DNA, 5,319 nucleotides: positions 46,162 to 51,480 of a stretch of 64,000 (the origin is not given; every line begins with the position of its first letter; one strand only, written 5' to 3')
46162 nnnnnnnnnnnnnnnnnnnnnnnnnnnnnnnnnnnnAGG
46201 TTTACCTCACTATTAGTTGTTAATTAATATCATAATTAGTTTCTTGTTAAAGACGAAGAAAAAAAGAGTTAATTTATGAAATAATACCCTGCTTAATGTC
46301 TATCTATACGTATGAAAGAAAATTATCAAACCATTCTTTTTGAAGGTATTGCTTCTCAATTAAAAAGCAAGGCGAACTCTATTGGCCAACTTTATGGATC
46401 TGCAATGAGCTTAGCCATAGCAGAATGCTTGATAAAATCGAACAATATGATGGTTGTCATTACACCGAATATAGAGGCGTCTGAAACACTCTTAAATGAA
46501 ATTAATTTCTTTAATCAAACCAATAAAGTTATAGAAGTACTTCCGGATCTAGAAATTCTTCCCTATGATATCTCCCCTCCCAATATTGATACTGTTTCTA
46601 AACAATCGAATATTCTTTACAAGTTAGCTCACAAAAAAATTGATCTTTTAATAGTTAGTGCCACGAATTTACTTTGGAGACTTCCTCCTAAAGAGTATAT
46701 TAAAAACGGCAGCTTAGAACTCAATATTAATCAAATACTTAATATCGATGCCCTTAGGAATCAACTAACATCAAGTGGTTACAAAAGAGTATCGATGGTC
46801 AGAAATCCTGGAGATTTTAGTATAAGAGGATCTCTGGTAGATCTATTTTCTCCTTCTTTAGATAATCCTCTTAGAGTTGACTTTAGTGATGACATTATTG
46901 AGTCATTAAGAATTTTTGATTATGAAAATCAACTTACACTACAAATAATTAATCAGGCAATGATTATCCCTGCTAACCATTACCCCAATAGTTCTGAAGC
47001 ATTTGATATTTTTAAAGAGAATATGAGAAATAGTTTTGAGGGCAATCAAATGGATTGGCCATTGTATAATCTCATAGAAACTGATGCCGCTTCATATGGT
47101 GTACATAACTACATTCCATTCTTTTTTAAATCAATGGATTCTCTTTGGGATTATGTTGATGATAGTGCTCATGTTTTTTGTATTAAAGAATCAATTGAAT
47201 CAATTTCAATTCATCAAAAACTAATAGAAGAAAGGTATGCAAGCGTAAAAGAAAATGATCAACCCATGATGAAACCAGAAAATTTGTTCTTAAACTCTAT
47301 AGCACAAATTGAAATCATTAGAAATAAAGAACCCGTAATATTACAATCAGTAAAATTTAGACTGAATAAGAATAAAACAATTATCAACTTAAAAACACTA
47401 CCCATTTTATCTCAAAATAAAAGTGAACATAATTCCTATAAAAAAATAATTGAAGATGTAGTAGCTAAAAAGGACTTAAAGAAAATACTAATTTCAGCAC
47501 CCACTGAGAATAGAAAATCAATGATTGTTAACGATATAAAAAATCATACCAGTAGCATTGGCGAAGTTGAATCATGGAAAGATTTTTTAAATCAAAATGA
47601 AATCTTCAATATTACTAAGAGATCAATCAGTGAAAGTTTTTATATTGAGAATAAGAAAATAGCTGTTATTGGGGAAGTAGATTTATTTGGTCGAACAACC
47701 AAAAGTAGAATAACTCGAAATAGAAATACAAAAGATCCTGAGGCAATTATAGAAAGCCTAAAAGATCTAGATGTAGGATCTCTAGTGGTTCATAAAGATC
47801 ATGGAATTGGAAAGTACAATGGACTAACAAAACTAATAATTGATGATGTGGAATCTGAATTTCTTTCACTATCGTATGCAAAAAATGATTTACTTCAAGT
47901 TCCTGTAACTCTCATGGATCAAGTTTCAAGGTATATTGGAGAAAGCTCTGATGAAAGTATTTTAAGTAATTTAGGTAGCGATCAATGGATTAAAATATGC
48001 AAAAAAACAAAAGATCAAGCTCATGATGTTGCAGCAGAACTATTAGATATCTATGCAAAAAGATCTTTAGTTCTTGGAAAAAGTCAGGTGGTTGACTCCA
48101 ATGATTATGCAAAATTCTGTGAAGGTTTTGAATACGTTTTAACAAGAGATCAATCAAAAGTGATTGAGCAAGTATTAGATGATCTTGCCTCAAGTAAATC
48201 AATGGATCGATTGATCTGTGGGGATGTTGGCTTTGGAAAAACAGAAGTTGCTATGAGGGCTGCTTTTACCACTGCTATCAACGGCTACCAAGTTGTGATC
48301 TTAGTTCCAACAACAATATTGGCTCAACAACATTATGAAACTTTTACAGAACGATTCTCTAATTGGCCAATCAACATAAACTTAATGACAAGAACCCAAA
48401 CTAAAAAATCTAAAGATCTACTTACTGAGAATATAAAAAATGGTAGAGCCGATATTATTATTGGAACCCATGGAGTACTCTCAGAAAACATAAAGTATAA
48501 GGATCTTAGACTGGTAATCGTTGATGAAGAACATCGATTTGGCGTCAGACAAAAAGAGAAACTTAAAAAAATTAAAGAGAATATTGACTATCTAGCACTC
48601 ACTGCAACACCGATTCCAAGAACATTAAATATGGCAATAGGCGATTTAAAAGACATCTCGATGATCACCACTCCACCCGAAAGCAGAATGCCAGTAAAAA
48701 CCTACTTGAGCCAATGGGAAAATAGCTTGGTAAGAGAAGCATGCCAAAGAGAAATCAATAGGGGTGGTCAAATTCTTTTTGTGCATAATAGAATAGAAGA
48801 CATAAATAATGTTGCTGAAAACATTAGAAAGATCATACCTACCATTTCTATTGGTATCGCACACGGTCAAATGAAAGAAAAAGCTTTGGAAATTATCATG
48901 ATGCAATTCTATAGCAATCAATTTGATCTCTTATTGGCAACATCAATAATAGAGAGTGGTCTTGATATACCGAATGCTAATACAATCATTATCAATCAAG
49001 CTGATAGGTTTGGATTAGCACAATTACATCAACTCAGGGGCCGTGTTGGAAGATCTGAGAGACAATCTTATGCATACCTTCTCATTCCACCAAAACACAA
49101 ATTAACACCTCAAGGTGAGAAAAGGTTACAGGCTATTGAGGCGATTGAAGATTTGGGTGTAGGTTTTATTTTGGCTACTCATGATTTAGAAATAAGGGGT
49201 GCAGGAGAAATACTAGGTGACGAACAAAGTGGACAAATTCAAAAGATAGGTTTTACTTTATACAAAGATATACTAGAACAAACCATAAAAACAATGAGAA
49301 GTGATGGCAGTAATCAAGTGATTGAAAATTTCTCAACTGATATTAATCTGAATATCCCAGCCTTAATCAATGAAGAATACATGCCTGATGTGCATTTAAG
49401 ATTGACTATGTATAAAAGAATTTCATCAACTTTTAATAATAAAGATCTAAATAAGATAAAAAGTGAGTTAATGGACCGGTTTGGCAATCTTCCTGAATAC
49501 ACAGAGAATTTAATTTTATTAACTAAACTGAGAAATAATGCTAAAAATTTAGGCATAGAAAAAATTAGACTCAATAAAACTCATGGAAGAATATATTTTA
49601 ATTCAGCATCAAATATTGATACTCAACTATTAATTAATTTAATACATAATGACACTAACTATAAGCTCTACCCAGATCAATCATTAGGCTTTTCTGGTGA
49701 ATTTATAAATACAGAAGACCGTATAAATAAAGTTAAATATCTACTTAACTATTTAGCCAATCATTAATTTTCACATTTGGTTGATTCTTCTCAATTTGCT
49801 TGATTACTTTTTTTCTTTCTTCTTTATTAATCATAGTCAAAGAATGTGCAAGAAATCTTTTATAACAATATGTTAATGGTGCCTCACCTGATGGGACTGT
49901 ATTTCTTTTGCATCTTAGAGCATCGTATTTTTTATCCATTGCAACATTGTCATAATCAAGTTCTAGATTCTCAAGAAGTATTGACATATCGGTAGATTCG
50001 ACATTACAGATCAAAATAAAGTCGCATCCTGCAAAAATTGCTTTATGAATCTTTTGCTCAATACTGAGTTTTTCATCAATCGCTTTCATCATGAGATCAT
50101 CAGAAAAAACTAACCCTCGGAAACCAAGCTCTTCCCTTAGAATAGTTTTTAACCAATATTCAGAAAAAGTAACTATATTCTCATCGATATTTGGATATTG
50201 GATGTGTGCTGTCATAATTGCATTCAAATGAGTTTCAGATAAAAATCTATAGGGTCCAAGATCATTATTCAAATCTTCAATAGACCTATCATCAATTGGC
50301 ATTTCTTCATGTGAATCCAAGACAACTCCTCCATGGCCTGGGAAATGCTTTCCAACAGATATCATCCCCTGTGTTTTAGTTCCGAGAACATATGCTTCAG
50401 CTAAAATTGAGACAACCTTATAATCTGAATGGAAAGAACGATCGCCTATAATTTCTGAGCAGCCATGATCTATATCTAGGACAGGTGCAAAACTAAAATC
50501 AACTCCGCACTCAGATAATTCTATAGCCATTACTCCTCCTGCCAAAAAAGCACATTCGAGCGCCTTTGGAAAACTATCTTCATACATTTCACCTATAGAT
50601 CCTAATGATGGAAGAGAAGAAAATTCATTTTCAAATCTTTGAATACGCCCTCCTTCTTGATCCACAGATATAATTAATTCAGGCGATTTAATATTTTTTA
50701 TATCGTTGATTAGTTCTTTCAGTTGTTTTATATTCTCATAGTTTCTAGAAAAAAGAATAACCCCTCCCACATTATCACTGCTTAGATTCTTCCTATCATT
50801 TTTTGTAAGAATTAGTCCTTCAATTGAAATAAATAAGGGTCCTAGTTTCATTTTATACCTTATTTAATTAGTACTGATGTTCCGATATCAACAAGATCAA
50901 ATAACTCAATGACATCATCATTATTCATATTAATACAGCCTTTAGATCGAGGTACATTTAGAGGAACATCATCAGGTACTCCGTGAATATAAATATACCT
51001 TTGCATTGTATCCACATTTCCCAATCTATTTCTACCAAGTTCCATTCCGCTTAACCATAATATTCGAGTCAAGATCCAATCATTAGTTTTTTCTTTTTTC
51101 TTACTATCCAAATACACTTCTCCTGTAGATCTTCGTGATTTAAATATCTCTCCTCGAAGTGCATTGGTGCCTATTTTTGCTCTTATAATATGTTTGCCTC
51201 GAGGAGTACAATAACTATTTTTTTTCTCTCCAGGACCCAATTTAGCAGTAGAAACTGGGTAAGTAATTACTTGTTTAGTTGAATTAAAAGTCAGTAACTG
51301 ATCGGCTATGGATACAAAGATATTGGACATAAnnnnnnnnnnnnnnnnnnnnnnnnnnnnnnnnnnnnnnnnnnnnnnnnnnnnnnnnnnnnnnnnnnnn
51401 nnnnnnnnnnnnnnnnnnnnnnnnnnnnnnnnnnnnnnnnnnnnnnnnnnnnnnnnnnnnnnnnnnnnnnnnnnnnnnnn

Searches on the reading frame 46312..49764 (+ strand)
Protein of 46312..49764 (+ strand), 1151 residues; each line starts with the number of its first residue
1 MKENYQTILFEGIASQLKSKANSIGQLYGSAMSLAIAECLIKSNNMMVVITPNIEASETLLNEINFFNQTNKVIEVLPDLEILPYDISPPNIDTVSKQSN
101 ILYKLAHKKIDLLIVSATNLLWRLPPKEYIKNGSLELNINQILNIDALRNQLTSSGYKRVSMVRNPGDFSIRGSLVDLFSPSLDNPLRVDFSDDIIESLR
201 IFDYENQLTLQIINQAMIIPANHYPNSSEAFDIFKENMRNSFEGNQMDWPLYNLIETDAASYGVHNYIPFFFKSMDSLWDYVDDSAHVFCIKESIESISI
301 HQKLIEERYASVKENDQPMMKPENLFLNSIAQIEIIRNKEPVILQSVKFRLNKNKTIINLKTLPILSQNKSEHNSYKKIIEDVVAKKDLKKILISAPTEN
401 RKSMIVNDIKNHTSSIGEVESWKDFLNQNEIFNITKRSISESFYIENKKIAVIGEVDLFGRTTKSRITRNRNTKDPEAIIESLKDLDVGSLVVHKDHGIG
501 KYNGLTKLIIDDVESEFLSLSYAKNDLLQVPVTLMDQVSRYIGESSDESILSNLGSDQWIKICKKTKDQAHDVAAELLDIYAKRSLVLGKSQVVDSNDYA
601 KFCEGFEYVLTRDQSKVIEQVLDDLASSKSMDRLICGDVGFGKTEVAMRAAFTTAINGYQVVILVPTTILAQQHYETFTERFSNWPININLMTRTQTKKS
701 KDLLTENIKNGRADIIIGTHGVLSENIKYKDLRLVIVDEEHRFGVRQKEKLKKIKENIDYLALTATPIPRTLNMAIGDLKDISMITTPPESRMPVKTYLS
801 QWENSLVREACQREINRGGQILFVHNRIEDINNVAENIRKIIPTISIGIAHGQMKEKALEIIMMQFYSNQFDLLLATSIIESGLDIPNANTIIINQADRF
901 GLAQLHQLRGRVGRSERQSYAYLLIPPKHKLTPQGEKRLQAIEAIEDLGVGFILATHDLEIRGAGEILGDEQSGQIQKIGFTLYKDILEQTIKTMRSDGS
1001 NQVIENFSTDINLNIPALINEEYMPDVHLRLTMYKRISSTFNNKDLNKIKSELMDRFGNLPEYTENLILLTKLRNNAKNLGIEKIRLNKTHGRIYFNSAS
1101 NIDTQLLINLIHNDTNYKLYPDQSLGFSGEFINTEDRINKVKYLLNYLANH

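Call 31: list_cluster_members(proteins=[window:46312-49764:+, window:52436-53173:-, window:54914-56494:+, window:59799-60764:-])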
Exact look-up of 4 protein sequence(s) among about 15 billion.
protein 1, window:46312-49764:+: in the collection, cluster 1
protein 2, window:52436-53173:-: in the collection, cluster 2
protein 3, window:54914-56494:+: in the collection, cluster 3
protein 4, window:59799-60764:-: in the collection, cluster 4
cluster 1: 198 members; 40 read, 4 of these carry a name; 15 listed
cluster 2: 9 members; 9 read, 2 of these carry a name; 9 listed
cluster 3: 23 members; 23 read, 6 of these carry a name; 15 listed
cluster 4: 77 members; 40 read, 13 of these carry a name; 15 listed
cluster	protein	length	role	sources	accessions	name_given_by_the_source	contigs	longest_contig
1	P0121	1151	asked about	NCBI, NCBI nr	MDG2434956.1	MAG: transcription-repair coupling factor [Gammaproteobacteria bacterium] | transcription-repair coupling factor [Gammaproteobacteria bacterium]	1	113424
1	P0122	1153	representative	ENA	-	-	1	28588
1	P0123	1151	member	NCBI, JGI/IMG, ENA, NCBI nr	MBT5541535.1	MAG: transcription-repair coupling factor [Gammaproteobacteria bacterium] | transcription-repair coupling factor [Gammaproteobacteria bacterium]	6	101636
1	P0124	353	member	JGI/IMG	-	transcription-repair coupling factor (superfamily II helicase)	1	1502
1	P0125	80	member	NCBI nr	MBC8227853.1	hypothetical protein [Gammaproteobacteria bacterium]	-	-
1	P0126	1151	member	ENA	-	-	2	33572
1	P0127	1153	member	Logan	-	-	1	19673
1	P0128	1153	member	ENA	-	-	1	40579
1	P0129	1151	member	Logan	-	-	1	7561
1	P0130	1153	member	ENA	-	-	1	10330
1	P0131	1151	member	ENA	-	-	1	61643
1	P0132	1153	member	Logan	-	-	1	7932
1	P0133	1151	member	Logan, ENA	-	-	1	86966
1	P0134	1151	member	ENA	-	-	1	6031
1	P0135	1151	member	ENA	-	-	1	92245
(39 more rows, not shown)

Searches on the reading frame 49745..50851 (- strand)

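Call 4: search_protein_families(library=pfam, proteins=[window:49745-50851:-])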
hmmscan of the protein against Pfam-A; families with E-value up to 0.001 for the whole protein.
window:49745-50851:- (368 aa): 1 family
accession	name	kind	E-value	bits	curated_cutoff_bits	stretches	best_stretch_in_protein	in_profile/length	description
PF00933.27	Glyco_hydro_3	-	4.3e-71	240.4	27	1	17-297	18-300/316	Glycosyl hydrolase family 3 N terminal domain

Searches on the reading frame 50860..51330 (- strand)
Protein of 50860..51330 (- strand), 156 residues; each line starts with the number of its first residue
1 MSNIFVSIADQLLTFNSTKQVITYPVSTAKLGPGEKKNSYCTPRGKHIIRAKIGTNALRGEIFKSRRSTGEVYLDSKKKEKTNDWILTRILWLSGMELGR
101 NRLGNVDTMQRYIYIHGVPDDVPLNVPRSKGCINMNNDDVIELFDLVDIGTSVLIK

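Call 4: search_protein_families(library=pfam, proteins=[window:50860-51330:-])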
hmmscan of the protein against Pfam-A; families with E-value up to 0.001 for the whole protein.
window:50860-51330:- (156 aa): 1 family
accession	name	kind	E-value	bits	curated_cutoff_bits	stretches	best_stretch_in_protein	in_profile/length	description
PF03734.19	YkuD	-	7.9e-21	75.6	23.4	1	4-155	4-146/146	L,D-transpeptidase catalytic domain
